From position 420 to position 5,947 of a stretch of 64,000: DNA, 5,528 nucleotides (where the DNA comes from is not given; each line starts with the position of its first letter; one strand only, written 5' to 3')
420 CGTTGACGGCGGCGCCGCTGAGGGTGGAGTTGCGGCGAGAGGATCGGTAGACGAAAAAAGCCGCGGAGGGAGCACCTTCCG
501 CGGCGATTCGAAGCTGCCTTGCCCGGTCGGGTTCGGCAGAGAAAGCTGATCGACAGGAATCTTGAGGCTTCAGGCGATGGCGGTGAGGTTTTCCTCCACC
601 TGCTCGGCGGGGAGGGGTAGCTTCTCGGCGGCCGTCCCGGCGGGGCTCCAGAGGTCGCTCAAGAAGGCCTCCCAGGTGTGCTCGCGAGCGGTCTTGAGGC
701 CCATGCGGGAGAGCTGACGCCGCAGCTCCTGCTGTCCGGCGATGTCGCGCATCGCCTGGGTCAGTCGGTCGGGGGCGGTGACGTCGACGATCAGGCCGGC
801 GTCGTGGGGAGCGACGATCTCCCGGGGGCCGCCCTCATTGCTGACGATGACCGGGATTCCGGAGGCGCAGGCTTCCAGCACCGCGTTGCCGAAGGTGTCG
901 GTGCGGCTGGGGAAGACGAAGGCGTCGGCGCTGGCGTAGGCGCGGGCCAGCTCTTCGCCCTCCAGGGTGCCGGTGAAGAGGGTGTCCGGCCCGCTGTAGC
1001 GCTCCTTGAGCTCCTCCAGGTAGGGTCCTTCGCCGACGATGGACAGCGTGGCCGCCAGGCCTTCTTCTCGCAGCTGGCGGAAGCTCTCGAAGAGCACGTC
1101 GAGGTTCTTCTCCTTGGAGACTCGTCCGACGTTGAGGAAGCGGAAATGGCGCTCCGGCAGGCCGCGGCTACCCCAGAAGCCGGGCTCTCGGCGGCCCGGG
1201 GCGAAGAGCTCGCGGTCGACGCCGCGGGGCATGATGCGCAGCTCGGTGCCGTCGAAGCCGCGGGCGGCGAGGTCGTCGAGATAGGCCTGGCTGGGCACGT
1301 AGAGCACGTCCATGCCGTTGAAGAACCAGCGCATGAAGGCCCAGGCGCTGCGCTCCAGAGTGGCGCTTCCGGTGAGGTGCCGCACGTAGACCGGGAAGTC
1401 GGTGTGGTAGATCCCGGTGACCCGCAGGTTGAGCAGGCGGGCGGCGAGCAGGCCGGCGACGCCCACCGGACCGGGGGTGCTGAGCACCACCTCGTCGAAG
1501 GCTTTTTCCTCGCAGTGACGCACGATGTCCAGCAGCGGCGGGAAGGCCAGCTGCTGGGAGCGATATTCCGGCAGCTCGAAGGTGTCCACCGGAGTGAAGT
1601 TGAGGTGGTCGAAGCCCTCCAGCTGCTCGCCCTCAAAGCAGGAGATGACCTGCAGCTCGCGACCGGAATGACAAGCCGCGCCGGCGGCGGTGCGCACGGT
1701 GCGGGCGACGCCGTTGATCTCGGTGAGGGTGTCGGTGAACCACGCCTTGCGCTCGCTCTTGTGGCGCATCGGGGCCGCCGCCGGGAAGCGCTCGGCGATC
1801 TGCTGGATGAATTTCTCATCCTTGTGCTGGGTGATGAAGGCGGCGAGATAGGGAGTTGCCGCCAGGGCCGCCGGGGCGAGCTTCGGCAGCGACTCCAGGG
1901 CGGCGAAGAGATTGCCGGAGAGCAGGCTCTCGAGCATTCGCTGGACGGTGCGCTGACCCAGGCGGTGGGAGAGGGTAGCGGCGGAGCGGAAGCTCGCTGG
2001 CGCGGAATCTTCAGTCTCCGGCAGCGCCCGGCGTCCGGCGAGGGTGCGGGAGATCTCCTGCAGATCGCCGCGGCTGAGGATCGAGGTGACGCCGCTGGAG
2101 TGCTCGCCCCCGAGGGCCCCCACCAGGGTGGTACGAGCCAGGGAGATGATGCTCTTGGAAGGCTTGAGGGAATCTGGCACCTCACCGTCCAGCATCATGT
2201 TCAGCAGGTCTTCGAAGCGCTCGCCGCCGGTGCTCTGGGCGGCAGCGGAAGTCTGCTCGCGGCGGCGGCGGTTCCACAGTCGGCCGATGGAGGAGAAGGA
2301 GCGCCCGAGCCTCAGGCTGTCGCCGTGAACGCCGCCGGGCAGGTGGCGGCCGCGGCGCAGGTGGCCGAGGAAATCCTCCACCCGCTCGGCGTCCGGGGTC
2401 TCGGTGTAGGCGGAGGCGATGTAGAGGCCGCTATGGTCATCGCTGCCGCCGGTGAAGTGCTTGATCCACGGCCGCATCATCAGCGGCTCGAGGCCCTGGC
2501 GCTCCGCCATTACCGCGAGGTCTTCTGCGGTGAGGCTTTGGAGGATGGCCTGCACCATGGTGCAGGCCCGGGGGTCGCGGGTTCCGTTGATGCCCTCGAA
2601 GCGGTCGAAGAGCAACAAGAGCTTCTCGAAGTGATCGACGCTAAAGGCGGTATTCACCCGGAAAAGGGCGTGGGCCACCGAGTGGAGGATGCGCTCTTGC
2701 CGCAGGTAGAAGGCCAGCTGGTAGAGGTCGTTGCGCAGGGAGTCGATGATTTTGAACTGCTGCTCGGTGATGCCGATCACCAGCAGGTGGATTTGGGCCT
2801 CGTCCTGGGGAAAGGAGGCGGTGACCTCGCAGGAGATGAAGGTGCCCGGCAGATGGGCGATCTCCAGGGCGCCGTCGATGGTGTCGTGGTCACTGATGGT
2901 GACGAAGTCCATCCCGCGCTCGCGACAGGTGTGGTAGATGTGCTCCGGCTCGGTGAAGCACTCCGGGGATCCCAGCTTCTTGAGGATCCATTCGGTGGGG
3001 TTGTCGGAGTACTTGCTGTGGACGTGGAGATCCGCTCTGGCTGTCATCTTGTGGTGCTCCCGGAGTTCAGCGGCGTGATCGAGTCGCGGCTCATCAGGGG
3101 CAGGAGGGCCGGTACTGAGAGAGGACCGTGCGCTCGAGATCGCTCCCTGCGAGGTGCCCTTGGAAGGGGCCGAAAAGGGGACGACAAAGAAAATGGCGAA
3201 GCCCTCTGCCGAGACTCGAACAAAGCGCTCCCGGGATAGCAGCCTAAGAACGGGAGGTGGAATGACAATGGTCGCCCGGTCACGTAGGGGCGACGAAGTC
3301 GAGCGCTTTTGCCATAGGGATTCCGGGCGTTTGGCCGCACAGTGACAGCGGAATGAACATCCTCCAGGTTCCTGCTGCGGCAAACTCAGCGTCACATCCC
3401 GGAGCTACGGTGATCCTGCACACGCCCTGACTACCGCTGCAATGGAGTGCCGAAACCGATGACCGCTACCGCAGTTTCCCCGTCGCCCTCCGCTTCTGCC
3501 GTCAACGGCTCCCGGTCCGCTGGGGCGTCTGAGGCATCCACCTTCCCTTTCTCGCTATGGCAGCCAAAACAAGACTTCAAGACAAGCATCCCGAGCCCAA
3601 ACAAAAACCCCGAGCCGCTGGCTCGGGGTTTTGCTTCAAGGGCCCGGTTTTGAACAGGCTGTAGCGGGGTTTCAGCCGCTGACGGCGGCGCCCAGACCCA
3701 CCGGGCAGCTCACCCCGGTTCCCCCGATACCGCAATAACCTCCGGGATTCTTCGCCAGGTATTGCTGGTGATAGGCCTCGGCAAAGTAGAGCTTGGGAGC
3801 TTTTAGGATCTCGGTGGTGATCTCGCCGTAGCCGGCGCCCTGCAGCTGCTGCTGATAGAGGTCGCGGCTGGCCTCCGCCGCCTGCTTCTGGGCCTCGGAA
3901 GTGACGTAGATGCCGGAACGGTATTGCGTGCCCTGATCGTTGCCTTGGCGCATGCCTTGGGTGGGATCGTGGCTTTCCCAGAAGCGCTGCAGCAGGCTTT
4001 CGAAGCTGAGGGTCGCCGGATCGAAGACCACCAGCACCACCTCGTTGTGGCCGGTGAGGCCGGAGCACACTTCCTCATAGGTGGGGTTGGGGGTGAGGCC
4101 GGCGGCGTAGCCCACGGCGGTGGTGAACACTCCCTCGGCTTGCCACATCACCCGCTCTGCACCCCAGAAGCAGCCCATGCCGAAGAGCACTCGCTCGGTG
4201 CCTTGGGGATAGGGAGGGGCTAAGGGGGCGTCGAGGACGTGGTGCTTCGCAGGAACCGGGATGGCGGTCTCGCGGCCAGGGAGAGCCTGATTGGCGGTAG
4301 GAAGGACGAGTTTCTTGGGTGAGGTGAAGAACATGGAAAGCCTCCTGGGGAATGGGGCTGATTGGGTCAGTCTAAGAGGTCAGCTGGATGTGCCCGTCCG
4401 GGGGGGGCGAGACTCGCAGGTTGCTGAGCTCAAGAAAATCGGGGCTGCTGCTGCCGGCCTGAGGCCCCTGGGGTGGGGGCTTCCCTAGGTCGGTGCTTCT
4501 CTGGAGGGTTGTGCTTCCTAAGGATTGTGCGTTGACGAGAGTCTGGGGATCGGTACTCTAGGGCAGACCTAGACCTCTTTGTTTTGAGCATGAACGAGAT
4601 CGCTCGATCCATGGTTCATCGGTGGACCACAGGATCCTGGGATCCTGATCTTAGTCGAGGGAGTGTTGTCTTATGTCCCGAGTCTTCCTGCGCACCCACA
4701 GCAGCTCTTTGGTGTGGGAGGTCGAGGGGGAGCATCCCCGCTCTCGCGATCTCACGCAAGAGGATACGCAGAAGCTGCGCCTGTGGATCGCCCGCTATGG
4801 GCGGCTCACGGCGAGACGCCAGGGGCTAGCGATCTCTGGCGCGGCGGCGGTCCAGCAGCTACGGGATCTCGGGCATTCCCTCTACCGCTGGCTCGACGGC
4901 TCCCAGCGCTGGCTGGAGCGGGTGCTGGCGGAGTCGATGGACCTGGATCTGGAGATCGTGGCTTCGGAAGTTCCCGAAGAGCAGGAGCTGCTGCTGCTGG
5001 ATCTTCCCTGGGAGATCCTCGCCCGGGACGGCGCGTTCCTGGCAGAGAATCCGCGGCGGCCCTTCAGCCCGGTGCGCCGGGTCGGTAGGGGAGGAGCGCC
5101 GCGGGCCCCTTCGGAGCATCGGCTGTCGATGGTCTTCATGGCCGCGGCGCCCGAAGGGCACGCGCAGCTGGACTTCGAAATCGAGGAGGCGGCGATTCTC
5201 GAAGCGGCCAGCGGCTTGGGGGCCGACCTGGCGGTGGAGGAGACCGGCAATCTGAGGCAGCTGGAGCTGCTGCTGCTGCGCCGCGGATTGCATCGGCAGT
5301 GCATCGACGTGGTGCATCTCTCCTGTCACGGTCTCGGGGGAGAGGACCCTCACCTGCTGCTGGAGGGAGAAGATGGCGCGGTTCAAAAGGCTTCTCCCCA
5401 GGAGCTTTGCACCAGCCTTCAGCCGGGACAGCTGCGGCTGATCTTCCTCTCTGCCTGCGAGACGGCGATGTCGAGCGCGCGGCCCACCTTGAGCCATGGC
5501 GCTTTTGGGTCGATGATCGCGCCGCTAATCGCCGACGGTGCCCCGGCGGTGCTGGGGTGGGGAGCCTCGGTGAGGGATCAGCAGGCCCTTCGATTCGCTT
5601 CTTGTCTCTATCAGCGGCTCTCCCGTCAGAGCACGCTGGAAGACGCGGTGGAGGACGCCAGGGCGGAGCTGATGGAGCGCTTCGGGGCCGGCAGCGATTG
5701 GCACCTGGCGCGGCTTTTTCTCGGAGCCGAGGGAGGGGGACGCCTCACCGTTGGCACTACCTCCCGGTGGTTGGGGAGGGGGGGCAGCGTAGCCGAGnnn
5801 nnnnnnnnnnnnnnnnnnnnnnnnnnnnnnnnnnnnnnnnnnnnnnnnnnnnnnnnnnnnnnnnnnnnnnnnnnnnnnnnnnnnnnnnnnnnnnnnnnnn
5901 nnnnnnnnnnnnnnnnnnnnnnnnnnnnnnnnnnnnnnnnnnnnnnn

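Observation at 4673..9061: CHAT (caspase-like) / P-loop NTPase / TPR protein beside an XRE regulator: candidate NLR-like death or anti-phage module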

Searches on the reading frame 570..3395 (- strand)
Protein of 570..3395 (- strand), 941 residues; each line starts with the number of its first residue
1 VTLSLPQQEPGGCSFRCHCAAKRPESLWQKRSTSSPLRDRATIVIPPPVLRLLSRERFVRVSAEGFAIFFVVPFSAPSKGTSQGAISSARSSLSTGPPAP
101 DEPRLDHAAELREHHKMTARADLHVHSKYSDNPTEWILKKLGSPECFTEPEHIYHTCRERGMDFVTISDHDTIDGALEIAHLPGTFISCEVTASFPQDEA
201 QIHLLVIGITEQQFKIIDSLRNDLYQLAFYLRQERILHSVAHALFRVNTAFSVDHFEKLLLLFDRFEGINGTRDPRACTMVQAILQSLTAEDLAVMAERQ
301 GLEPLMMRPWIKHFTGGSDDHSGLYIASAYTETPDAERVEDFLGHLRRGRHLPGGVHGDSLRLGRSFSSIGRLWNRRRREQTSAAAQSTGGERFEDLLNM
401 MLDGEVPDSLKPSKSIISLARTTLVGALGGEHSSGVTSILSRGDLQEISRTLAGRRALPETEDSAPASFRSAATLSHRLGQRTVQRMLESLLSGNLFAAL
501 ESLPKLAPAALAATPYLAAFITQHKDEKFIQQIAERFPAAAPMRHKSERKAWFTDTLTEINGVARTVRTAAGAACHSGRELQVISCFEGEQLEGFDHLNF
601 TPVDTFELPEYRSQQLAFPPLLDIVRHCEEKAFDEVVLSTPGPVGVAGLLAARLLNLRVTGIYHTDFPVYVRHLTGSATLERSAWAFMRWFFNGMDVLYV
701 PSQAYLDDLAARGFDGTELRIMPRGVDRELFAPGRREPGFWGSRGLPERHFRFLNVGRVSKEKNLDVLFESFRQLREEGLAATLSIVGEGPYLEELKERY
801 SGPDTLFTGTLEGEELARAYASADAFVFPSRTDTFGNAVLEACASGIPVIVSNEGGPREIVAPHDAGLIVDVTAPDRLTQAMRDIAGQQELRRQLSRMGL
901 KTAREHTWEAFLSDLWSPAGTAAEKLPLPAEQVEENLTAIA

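Call 73: search_protein_families(library=pfam, proteins=[window:570-3395:-], max_evalue=0.00001)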
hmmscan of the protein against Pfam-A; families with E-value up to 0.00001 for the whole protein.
window:570-3395:- (941 aa): 5 families
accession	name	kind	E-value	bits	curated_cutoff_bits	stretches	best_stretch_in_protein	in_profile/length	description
PF00534.26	Glycos_transf_1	-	1.4e-33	116.3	26.4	1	745-898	10-168/172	Glycosyl transferases group 1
PF13692.12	Glyco_trans_1_4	-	3.2e-30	105.7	27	1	752-885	3-139/142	Glycosyl transferases group 1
PF13439.12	Glyco_transf_4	-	2.7e-19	70.3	28.5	1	560-729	1-169/170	Glycosyltransferase Family 4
PF13579.12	Glyco_trans_4_4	-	8.3e-11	42.9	29.7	1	561-725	1-158/158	Glycosyl transferase 4-like domain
PF20706.3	GT4-conflict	-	5.1e-10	39.3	26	1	744-876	190-340/385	Family 4 Glycosyltransferase in conflict systems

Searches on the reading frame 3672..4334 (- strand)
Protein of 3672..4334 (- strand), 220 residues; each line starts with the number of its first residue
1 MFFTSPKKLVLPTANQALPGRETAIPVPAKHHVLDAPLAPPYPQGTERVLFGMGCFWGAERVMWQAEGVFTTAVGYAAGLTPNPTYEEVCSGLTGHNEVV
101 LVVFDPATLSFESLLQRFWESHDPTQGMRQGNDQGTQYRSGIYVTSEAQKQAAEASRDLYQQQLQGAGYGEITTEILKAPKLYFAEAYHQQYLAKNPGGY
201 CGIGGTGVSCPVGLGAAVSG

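Call 8: search_protein_families(library=pfam, proteins=[window:3672-4334:-], max_evalue=1)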
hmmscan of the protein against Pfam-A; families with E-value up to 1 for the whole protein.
window:3672-4334:- (220 aa): 1 family
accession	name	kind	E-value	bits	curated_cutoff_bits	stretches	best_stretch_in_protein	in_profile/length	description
PF01625.27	PMSR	-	1.4e-59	201.1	23.7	1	49-201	2-152/153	Peptide methionine sulfoxide reductase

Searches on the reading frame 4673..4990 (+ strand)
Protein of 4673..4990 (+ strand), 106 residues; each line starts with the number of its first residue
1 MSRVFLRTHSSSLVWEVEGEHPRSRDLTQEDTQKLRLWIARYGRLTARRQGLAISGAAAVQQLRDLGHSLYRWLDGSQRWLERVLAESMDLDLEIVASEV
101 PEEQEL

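Call 86: search_protein_families(library=pfam, proteins=[window:4673-4990:+], max_evalue=1)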
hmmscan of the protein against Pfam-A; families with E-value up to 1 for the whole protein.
window:4673-4990:+ (106 aa): 1 family
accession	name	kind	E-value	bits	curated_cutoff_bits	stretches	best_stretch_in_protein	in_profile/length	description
PF21498.3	Obc1_C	-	0.038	13.3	27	1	32-90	300-355/370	Oxalate biosynthetic component 1, C-terminal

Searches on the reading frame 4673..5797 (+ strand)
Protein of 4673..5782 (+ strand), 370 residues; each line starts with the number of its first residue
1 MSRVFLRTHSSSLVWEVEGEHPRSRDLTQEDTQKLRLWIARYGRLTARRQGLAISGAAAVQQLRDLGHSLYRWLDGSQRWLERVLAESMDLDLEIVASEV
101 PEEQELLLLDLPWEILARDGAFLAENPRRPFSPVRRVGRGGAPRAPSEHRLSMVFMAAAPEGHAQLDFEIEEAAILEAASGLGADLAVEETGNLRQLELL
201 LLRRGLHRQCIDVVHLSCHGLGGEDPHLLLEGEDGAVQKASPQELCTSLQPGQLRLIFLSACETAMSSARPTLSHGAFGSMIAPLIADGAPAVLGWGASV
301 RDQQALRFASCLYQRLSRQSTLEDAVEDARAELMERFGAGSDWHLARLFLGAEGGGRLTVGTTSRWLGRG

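Call 11: search_protein_families(library=pfam, proteins=[window:4673-5782:+], max_evalue=10)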
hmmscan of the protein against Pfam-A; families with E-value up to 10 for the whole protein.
seq(370 aa): 1 family
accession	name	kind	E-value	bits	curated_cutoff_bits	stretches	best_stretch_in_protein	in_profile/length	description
PF12770.12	CHAT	-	5.5e-18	65.9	24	1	107-335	34-268/289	CHAT domain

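Call 51: predict_structure(alignment_id=A2)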
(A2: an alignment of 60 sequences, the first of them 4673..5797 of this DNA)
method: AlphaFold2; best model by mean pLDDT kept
length: 375 residues; sequences in the alignment: 60
mean_pLDDT: 92.2   pTM: 0.92
mean pLDDT of the five models: 92.2, 90.2, 89.7, 89.4, 88.3
residues with pLDDT >= 90: 319; 70-90: 35; 50-70: 14; < 50: 7
segments of 3 or more residues with pLDDT < 50: 369-375
pLDDT, mean of each block of 10 residues (from residue 1): 94 97 97 96 92 86 98 97 93 96 94 97 94 96 96 96 93 91 91 97 83 96 92 97 96 96 85 59 94 96 95 97 98 95 96 97 73 42
secondary structure, 60 per line:
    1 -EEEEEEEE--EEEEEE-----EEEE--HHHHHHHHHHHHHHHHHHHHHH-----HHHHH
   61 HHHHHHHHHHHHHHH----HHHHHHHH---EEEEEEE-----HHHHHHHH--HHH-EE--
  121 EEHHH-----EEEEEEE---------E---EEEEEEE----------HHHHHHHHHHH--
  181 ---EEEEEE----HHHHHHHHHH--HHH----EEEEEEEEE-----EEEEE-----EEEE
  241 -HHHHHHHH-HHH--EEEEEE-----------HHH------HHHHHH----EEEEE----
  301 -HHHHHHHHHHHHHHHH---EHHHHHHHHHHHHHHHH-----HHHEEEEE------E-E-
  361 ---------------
elements in order: E2-9 E12-17 E23-26 H29-50 H56-75 H80-87 E91-97 H103-110 E131-137 E151-157 H168-178 E184-189 H194-203 E213-221 E227-231 E237-240 H242-249 E256-261 H282-287 E292-296 H302-317 H322-337 E346-350

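Call 56: fold_search(model_id=the predicted structure, library=pdb)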
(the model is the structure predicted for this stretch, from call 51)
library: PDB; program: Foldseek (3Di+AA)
matches with E <= 10: 1198; with E <= 0.001: 43
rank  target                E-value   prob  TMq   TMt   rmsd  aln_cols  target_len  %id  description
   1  8eey_B                4.4e-10  1.00  0.59  0.32   5.2       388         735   12  Cas7-11 in complex with DR-mismatched target RNA, Csx29 and Csx30 (released 2022-11-16)
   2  8eex_B                1.0e-09  1.00  0.56  0.32   5.5       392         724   12  Cas7-11 in complex with Csx29 (released 2022-11-16)
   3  8rot_A                6.8e-09  1.00  0.48  0.23   6.8       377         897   15  Cryo-EM structure of the transmembrane anti-sigma factor DdvA (released 2024-11-06)
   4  8tl0_C                1.3e-08  1.00  0.41  0.34  17.4       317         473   16  Structure of activated SAVED-CHAT filament (released 2024-03-06)
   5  8tl0_B                2.3e-08  1.00  0.42  0.33  16.8       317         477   17  Structure of activated SAVED-CHAT filament (released 2024-03-06)
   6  8tl0_D                2.6e-08  1.00  0.41  0.33  16.7       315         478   17  Structure of activated SAVED-CHAT filament (released 2024-03-06)
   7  7nj1_A                2.9e-08  1.00  0.51  0.16   7.2       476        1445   13  CryoEM structure of the human Separase-Securin complex (released 2021-08-04)
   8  8rw5                  3.9e-08  1.00  0.45  0.21   7.9       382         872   15  Symmetry expansion of dimeric transmembrane anti-sigma factor DdvA (released 2024-11-06)
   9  7y9x_B                4.1e-08  1.00  0.57  0.32   5.3       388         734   11  Structure of the Cas7-11-Csx29-guide RNA complex (released 2022-11-09)
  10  8tl0_A                4.6e-08  1.00  0.41  0.33  17.6       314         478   17  Structure of activated SAVED-CHAT filament (released 2024-03-06)
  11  7zoq_A                5.7e-08  1.00  0.52  0.28   6.5       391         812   13  Cryo-EM structure of a CRISPR effector in complex with a caspase regulator (released 2022-11-30)
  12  7y84_C                1.3e-07  1.00  0.54  0.34   5.7       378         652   15  CryoEM structure of type III-E CRISPR Craspase gRAMP-crRNA in complex with TPR-CHAT protease (released 2022-12-14)
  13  9hms_C                2.1e-07  1.00  0.51  0.19   8.1       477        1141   12  Cryo-EM structure of human separase bound to SCC1 (310-550 aa) and SA2 (released 2025-09-03)
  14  9hm7                  2.2e-07  1.00  0.44  0.15  13.6       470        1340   12  Cryo-EM structure of apo human separase with the mutation C2029S (released 2025-09-03)
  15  9hn0_B                2.4e-07  1.00  0.51  0.14   7.6       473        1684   12  Cryo-EM structure of human separase bound to SCC1 (310-550 aa) (released 2025-09-03)
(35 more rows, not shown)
